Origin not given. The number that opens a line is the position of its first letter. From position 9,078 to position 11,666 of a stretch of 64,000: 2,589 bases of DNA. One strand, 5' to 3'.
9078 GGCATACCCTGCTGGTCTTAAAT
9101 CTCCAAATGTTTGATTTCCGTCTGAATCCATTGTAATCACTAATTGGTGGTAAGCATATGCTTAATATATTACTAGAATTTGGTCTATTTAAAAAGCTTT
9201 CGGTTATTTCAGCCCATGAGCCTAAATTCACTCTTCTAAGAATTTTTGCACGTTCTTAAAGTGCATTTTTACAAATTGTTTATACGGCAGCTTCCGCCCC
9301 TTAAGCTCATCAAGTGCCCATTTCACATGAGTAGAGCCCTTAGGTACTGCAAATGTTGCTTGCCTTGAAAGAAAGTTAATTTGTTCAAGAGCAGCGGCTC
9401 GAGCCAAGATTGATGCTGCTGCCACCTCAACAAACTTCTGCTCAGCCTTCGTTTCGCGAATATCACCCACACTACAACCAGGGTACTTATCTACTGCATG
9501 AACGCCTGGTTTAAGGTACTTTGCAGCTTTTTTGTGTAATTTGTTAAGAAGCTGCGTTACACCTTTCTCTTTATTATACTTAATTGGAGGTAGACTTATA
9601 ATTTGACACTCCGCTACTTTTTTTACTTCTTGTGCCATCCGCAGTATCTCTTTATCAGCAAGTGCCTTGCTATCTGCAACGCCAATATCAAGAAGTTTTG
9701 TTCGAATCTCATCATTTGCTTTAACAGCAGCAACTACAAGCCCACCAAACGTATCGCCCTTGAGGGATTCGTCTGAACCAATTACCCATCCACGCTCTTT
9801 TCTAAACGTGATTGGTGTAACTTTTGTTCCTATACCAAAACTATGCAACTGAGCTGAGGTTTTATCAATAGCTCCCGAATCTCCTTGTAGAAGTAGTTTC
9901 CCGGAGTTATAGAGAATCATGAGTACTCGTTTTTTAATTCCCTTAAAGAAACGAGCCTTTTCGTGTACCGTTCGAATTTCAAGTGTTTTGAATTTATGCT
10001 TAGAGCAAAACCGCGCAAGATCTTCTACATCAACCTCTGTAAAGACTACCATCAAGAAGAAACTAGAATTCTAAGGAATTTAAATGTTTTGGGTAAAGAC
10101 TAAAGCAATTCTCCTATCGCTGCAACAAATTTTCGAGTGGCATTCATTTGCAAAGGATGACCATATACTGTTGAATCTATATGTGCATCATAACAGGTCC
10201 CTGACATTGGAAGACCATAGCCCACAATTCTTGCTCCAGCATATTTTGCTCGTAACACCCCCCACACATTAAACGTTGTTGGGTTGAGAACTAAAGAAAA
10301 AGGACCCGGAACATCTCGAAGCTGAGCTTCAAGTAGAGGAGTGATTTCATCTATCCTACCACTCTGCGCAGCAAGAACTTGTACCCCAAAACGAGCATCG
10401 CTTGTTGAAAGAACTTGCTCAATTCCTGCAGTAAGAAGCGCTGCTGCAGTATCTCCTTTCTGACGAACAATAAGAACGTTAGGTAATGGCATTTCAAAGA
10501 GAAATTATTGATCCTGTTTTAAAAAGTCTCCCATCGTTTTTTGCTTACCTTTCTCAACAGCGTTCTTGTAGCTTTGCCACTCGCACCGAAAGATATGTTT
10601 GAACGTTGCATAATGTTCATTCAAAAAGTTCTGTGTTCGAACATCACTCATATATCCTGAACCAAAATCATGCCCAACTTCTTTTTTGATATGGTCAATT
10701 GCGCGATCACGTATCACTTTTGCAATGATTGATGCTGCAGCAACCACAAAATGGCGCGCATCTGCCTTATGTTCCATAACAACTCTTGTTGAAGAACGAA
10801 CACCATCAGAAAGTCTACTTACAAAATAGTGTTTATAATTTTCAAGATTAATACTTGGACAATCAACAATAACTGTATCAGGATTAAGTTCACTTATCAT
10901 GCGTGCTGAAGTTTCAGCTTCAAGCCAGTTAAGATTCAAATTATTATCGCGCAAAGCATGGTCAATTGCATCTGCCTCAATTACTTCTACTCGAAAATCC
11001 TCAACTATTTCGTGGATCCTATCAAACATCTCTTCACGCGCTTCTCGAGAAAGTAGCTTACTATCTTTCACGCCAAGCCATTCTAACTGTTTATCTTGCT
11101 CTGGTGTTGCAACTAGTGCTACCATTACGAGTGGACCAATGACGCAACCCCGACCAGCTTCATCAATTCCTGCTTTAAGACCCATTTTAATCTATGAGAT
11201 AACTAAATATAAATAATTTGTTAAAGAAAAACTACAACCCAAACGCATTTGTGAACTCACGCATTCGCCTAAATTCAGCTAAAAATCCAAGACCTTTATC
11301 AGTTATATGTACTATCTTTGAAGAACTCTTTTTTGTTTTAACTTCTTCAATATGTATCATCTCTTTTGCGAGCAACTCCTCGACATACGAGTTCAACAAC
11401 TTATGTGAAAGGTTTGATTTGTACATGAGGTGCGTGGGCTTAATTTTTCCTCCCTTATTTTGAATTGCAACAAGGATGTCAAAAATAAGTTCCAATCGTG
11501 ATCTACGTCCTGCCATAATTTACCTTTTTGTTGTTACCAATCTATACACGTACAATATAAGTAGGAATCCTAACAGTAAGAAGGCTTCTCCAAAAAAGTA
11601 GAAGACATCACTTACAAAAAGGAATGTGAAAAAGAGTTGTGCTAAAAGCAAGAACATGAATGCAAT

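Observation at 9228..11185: RNase HII and an RNase HIII-like paralogue in one co-directional block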

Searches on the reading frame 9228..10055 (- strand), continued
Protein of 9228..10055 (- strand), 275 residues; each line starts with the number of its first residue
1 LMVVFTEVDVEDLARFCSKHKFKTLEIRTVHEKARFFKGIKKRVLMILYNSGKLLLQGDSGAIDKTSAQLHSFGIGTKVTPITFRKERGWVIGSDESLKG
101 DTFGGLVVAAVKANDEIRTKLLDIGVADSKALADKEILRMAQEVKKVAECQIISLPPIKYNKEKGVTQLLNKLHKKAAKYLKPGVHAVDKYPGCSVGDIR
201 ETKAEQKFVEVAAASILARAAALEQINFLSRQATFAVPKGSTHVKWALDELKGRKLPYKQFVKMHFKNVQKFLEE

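Call 62: search_protein_families(library=ncbifam, alignment_id=A1, max_evalue=0.00001)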
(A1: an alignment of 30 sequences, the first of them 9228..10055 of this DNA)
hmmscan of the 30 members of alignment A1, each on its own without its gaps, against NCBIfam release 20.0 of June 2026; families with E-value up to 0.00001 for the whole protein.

A. member 1, window:9228-10055:- (275 aa): 4 families
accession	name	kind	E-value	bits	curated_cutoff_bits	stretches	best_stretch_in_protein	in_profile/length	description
TIGR00716.1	rnhC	equivalog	1.4e-35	123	161.2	1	32-268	26-284/284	ribonuclease HIII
NF010537.0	PRK13925.1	equivalog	2.1e-11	43.8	252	1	85-229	6-155/200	ribonuclease HII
TIGR00729.1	TIGR00729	equivalog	3.9e-11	43.4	123.3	1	91-178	1-88/207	ribonuclease HII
NF000595.1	PRK00015.1-3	equivalog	6.3e-09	36.1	167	1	91-221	4-136/188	ribonuclease HII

B. families by the number of members that match (of 30 scanned): 10 families
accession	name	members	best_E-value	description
TIGR00716.1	rnhC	30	1.3e-45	ribonuclease HIII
TIGR00729.1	TIGR00729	30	1.4e-18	ribonuclease HII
NF010537.0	PRK13925.1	30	1.5e-12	ribonuclease HII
NF000595.1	PRK00015.1-3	30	1.9e-11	ribonuclease HII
NF000596.1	PRK00015.1-4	17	1.2e-09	ribonuclease HII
NF000598.1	PRK00015.2-2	14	1.8e-10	ribonuclease HII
NF011119.0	PRK14550.1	13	6.8e-08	ribonuclease HII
NF000600.1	PRK00015.2-4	11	4e-09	ribonuclease HII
NF010538.0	PRK13926.1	6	1.2e-06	ribonuclease HII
NF000594.1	PRK00015.1-1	3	3.7e-07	ribonuclease HII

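Call 65: list_cluster_members(proteins=[P0001, P0121, P0003, P0005, P0015, P0031, P0050, P0090, P0136, P0156])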
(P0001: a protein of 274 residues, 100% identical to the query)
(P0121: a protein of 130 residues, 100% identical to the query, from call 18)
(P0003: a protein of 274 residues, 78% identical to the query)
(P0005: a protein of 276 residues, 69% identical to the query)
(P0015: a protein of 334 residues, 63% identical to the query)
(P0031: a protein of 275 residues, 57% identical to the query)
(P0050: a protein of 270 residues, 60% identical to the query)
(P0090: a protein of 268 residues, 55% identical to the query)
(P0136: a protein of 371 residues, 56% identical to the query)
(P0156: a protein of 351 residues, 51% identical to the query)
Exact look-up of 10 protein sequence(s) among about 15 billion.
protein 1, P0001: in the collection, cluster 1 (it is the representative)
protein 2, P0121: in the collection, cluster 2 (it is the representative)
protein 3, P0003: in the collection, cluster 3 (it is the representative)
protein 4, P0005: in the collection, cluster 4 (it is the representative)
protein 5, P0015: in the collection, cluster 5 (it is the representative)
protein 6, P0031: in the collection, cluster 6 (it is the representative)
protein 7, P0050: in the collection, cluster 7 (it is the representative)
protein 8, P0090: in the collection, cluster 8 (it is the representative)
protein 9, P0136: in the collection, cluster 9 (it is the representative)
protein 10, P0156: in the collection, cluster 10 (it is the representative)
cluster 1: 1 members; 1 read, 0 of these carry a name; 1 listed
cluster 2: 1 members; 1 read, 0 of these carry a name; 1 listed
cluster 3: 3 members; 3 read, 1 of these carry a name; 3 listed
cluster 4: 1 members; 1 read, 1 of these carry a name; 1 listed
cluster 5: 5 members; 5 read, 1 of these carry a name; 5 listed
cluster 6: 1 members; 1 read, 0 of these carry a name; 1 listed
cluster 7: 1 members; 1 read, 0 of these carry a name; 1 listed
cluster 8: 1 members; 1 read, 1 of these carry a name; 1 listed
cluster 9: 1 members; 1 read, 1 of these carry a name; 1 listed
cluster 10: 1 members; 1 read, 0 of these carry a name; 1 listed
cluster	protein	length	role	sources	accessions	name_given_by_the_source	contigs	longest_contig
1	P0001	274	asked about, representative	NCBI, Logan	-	-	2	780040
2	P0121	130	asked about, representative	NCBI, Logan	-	-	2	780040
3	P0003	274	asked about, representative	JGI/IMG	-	ribonuclease HIII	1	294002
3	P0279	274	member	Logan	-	-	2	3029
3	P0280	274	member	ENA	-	-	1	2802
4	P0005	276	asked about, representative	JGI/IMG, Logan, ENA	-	ribonuclease HIII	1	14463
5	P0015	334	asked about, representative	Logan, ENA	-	-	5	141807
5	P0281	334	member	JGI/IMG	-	ribonuclease HIII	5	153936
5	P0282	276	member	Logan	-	-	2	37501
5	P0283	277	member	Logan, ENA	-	-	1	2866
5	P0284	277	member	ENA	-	-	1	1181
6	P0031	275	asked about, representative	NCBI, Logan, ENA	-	-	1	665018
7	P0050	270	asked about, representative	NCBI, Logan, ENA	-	-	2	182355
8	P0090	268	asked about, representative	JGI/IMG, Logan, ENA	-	ribonuclease HIII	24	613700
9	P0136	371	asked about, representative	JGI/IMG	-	ribonuclease HIII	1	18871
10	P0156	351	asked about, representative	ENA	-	-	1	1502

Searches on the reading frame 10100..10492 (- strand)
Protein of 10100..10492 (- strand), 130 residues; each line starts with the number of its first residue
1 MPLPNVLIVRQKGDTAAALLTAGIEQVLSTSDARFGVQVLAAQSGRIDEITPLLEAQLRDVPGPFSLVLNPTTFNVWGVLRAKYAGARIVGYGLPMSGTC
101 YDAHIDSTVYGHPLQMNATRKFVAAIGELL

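Call 3: search_protein_families(library=pfam, proteins=[window:10100-10492:-], max_evalue=0.1)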
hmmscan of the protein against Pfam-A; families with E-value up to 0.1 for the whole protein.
window:10100-10492:- (130 aa): 0 families

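Call 4: search_protein_families(library=ncbifam, proteins=[window:10100-10492:-], max_evalue=0.1)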
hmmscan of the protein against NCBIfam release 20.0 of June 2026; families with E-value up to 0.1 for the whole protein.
window:10100-10492:- (130 aa): 0 families

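Call 18: find_homologous_proteins(query=window:10100-10492:-, max_evalue=0.01)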
Query window:10100-10492:- (130 aa): 1 proteins with E <= 0.01 among 65 candidates.
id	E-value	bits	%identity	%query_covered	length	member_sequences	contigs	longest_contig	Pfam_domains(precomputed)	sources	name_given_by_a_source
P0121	5.2e-79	280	100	100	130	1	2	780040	-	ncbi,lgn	-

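Call 49: predict_structure(protein=window:10100-10492:-)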
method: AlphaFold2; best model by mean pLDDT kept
length: 130 residues; sequences in the alignment: 1
mean_pLDDT: 40.2   pTM: 0.32
mean pLDDT of the five models: 40.2, 39.7, 38.8, 37.6, 37.3
residues with pLDDT >= 90: 0; 70-90: 0; 50-70: 20; < 50: 110
segments of 3 or more residues with pLDDT < 50: 1-47, 61-63, 70-79, 81-83, 85-130
pLDDT, mean of each block of 10 residues (from residue 1): 38 39 39 39 47 58 50 43 45 33 30 31 31
secondary structure, 60 per line:
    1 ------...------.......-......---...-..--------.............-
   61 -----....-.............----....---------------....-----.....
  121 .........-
elements in order: E7-9 H16-22 H24-29 H47-59 E66-69 H71-83 E88-91 H107-110 H116-129

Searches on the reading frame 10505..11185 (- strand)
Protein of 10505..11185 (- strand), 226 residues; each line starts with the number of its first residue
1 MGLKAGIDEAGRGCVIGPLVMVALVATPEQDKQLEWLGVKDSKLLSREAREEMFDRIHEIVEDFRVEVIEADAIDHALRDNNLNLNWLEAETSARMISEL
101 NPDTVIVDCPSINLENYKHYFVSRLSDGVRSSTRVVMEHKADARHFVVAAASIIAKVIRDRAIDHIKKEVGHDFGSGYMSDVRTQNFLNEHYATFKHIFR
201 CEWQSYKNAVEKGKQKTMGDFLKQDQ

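Call 3: search_protein_families(library=pfam, proteins=[window:10505-11185:-], max_evalue=0.1)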
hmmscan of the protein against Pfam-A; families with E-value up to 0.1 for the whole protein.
window:10505-11185:- (226 aa): 2 families
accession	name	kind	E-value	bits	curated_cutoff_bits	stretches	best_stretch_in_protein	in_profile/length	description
PF01351.25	RNase_HII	-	5.1e-45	154.3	25.8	1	5-204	1-197/199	Ribonuclease HII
PF00350.29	Dynamin_N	-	0.038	14.4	27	1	61-168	55-156/168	Dynamin family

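Call 4: search_protein_families(library=ncbifam, proteins=[window:10505-11185:-], max_evalue=0.1)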
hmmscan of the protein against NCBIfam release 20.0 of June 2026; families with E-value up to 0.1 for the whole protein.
window:10505-11185:- (226 aa): 10 families
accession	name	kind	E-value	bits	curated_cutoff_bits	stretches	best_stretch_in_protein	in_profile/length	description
TIGR00729.1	TIGR00729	equivalog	7.3e-52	176.4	123.3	1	5-208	2-204/207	ribonuclease HII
NF000595.1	PRK00015.1-3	equivalog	2.2e-27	96.3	167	1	4-180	4-161/188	ribonuclease HII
NF000594.1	PRK00015.1-1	equivalog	2.1e-20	73.5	243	1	5-169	72-211/251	ribonuclease HII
NF010538.0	PRK13926.1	equivalog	4.4e-20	72.8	285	1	4-169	24-164/213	ribonuclease HII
NF010537.0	PRK13925.1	equivalog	1.3e-19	70.7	252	1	4-168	12-157/200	ribonuclease HII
NF000598.1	PRK00015.2-2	equivalog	3.6e-19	69.2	273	1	4-197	22-196/203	ribonuclease HII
NF000596.1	PRK00015.1-4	equivalog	5.6e-17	62.2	251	1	4-186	2-163/186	ribonuclease HII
NF000600.1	PRK00015.2-4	equivalog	4.7e-16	59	364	2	2-76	28-100/212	ribonuclease HII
TIGR00716.1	rnhC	equivalog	1.5e-15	57.3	161.2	1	5-177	84-253/284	ribonuclease HIII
NF011119.0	PRK14550.1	equivalog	1.4e-10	41.5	350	1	5-78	3-77/204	ribonuclease HII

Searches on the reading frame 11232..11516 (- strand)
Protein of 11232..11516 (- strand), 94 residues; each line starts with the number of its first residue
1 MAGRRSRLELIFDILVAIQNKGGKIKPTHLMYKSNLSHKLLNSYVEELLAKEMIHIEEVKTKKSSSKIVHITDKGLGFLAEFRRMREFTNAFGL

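Call 3: search_protein_families(library=pfam, proteins=[window:11232-11516:-], max_evalue=0.1)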
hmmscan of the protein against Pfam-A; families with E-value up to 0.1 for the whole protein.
window:11232-11516:- (94 aa): 3 families
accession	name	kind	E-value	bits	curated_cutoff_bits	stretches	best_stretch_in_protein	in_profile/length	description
PF14947.12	HTH_45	-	2.5e-18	66.3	25.5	1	4-89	1-76/77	Winged helix-turn-helix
PF13412.12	HTH_24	-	0.074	13.1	21.9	0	9-54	3-47/48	Winged helix-turn-helix DNA-binding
PF24409.1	wHTH-PRTase_assc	-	0.094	13.2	27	0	56-87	32-63/83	wHTH-PRTase associated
